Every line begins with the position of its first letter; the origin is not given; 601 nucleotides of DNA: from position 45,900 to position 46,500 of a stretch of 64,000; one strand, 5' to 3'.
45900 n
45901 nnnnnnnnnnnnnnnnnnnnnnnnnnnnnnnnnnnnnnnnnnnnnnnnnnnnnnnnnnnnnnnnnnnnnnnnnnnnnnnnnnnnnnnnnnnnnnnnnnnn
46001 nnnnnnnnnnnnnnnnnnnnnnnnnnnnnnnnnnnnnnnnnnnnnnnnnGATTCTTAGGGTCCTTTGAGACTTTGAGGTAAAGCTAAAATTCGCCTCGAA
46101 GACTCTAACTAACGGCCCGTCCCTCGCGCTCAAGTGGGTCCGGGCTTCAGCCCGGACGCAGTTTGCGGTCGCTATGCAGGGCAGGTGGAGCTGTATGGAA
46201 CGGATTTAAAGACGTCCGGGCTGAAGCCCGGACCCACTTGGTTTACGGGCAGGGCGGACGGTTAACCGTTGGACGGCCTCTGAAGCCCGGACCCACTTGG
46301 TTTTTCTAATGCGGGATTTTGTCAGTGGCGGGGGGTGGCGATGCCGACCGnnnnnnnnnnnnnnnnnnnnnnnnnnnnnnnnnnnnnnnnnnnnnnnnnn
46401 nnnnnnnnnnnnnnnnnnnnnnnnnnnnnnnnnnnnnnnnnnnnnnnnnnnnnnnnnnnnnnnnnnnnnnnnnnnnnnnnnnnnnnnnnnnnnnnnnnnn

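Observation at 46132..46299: Novel MITE-like repeat family with 27-bp terminal inverted arms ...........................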

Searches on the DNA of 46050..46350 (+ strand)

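Call 19: search_rna_families(source=window, start=46050, end=46350, threshold=evalue, max_evalue=10)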
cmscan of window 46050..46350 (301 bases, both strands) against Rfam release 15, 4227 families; matches with E-value up to 10: 8.
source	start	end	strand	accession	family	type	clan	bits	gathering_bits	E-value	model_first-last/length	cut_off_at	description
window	46135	46236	-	RF04027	mir-1422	Gene; miRNA;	-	35.6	60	5.4e-05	1-84/84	no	mir-1422 microRNA precursor family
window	46206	46282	-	RF02651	SorY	Gene; sRNA;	-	16.3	111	0.48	1-83/83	no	Singlet oxygen resistance RNA Y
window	46134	46237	+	RF03170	c-di-GMP-II-GCG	Cis-reg; riboswitch;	CL00127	15.6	47.9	4.2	1-85/85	no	c-di-GMP-II-GCG riboswitch aptamer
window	46286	46350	+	RF03058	sul1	Cis-reg; riboswitch;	-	14.6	36.2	2.4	1-38/56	3'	sul1 RNA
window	46208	46274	-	RF02784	SorX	Gene; sRNA;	-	14.5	46.6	0.57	1-73/73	no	Singlet oxygen resistance RNA X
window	46052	46303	+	RF02649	Trans44_sRNA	Gene; sRNA;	-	13.8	108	0.15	1-267/267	no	Ruegeria trans44 sRNA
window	46271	46331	-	RF00500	TCV_H5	Cis-reg;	-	13.8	70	5.6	1-45/45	no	Turnip crinkle virus (TCV) repressor of minus strand synthesis H5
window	46215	46232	+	RF01758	sucA-II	Cis-reg;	-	9.4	70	6.5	96-113/217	no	sucA-II RNA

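Call 59: search_dna_similar(query=window:46125-46305:+, collection=plasmids, mode=distant, max_evalue=0.001, max_rows=20)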
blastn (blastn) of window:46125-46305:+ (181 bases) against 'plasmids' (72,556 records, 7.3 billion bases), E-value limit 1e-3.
No match.

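Call 60: search_dna_similar(query=window:46125-46305:+, collection=phages, mode=distant, max_evalue=0.001, max_rows=20)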
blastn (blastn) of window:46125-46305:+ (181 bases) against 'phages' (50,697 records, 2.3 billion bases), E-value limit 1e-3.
No match.
